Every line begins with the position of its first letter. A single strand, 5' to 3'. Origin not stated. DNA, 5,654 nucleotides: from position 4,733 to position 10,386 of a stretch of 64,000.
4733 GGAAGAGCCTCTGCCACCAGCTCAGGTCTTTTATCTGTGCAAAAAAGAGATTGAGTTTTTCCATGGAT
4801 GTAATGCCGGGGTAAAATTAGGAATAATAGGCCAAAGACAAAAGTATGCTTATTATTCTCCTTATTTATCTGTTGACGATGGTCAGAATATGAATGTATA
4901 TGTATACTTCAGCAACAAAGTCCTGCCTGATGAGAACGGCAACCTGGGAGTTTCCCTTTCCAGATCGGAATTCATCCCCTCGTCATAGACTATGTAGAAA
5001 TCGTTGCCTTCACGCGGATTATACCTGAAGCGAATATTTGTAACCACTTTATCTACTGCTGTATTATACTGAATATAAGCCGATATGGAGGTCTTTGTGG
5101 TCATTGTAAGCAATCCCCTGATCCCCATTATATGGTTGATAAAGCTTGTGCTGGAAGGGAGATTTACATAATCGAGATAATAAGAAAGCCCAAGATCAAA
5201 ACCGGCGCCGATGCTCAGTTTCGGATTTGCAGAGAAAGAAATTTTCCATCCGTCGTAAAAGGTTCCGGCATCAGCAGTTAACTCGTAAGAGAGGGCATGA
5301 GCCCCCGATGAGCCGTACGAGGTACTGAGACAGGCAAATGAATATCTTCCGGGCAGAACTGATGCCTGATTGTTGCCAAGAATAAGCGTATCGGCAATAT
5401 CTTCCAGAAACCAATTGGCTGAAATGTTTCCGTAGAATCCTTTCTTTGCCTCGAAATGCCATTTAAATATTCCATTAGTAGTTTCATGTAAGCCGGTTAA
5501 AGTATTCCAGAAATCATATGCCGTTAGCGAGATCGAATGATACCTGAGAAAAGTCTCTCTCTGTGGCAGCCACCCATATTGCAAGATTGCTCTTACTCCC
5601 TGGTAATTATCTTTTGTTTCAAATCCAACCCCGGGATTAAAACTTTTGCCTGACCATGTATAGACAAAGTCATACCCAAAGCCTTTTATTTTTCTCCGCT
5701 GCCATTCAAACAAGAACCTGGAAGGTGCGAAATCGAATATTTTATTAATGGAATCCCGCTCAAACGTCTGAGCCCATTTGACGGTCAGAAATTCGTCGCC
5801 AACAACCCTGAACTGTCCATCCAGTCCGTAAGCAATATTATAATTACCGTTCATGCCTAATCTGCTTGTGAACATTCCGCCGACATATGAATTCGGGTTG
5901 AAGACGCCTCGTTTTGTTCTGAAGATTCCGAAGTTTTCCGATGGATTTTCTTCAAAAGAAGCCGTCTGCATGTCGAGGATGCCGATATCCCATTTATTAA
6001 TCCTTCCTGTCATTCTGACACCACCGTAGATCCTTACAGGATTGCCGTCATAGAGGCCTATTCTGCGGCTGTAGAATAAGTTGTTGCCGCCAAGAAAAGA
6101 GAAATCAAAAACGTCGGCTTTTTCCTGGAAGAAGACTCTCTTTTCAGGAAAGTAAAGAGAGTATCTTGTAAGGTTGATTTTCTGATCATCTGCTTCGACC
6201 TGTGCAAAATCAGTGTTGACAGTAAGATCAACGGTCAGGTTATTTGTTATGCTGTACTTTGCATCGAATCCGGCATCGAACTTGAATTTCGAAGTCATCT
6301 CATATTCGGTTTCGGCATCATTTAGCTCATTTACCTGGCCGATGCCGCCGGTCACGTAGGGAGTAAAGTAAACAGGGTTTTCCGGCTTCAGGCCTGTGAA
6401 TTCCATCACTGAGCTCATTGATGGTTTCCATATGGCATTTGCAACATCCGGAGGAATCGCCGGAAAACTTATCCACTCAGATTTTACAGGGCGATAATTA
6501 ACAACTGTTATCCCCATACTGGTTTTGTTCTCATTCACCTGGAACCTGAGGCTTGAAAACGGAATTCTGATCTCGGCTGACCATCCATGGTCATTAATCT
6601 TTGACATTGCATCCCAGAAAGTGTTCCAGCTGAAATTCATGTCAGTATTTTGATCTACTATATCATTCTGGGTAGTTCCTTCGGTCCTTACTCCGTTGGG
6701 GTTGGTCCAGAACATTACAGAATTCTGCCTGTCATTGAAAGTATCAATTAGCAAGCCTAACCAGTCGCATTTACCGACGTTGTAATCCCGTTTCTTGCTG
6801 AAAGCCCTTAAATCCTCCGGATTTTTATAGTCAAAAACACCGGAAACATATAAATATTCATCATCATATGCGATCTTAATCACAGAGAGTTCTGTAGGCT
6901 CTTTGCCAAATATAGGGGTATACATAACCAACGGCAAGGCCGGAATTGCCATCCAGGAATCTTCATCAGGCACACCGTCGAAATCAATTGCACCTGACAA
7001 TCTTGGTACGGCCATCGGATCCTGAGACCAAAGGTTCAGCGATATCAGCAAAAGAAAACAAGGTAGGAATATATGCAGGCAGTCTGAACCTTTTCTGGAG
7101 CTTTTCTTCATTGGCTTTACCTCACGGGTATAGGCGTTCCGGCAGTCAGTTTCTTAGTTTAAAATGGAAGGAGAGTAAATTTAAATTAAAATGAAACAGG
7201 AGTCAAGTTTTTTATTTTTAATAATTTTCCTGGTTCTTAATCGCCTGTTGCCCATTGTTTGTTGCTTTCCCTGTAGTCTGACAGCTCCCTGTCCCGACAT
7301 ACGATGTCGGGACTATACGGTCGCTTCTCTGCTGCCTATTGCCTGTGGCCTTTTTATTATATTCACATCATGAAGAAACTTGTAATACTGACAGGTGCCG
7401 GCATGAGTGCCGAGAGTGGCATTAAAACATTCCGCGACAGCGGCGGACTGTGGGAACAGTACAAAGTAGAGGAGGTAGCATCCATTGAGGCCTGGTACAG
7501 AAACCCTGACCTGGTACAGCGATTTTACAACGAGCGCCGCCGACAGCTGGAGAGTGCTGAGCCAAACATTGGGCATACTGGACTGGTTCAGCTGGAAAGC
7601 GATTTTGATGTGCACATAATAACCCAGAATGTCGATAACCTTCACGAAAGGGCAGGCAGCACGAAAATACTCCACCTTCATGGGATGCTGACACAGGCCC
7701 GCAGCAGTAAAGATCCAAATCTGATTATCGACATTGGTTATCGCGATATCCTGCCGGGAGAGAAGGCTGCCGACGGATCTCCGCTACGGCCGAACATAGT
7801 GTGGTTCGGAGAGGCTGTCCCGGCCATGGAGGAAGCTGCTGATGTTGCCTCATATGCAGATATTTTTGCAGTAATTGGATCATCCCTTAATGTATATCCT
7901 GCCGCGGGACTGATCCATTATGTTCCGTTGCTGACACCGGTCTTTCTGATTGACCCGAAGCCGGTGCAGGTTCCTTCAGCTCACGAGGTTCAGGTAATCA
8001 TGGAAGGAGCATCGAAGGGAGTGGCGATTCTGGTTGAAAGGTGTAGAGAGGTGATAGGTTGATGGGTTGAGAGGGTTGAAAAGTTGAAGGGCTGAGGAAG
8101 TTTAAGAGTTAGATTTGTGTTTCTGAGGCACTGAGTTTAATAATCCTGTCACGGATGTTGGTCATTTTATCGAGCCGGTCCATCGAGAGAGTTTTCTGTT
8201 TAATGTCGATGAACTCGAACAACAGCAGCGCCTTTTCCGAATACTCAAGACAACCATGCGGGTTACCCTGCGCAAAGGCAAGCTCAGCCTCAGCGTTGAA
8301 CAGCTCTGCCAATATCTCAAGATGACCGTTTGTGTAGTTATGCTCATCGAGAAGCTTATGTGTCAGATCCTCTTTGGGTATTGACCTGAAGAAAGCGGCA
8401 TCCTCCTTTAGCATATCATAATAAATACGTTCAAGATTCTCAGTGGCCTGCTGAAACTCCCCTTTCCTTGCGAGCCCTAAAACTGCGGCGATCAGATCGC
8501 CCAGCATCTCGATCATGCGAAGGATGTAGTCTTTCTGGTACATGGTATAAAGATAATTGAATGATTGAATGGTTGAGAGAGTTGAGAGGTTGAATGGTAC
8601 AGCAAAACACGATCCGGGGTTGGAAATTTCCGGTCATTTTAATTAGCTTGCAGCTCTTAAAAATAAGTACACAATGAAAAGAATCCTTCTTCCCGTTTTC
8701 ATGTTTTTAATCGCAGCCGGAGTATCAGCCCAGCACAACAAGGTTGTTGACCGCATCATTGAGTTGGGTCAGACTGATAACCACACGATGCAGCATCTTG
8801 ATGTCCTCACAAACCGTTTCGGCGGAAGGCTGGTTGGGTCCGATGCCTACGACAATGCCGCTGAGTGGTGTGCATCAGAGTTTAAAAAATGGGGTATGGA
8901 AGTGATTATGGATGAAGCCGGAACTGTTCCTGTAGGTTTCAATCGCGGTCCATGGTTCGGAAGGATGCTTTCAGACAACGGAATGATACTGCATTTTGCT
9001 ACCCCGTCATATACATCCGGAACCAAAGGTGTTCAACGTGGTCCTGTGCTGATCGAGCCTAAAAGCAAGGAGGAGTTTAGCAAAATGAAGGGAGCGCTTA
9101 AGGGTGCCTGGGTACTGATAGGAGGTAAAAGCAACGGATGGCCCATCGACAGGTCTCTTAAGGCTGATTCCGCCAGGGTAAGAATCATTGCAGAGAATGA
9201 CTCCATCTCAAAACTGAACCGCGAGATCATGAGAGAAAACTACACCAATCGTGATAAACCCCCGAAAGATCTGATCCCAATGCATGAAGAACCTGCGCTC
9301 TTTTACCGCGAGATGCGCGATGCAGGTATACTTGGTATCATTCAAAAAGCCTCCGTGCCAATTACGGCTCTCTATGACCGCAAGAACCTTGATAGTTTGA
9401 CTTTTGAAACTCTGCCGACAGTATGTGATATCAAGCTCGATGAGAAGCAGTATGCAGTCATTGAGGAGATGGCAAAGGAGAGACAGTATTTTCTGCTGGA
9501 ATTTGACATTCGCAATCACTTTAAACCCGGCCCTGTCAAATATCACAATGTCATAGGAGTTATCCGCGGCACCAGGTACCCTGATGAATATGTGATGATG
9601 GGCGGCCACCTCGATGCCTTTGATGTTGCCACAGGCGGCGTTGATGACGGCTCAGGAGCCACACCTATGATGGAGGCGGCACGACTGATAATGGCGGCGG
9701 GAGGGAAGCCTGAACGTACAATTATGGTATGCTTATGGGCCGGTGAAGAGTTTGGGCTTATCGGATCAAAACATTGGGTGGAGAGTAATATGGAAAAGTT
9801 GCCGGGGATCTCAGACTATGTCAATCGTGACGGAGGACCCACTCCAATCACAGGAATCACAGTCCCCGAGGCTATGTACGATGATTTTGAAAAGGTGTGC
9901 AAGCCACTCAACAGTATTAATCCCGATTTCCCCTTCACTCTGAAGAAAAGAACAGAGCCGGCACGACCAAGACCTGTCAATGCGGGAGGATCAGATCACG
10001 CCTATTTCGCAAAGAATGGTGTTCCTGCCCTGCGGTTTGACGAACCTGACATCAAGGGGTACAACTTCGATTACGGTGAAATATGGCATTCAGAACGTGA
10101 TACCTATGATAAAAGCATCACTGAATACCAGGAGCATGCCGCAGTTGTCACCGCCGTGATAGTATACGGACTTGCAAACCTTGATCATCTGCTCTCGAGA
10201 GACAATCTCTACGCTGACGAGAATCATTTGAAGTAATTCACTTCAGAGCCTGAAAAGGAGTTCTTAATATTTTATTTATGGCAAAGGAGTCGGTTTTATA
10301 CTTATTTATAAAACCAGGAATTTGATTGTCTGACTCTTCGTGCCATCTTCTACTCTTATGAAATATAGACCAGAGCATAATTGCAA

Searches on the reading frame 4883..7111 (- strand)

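Call 66: search_protein_families(library=pfam, proteins=[window:4883-7111:-], max_evalue=0.00001)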
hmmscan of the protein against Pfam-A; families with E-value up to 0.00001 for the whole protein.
window:4883-7111:- (742 aa): 1 family
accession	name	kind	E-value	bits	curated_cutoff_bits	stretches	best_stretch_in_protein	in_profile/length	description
PF19313.5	DUF5916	-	2.7e-21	76.4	22.6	1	249-352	7-95/572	Domain of unknown function (DUF5916)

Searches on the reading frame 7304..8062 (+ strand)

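Call 66: search_protein_families(library=pfam, proteins=[window:7304-8062:+], max_evalue=0.00001)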
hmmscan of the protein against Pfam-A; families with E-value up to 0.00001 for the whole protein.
window:7304-8062:+ (252 aa): 1 family
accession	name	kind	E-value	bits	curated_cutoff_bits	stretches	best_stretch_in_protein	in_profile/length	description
PF02146.23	SIR2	-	2.5e-39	135.5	24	1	31-199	1-180/180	Sir2 family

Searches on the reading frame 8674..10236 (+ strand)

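Call 66: search_protein_families(library=pfam, proteins=[window:8674-10236:+], max_evalue=0.00001)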
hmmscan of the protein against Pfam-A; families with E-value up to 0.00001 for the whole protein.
window:8674-10236:+ (520 aa): 1 family
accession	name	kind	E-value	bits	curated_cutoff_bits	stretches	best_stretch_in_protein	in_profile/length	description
PF04389.22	Peptidase_M28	-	5.2e-31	108.3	21.3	1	292-494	1-191/193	Peptidase family M28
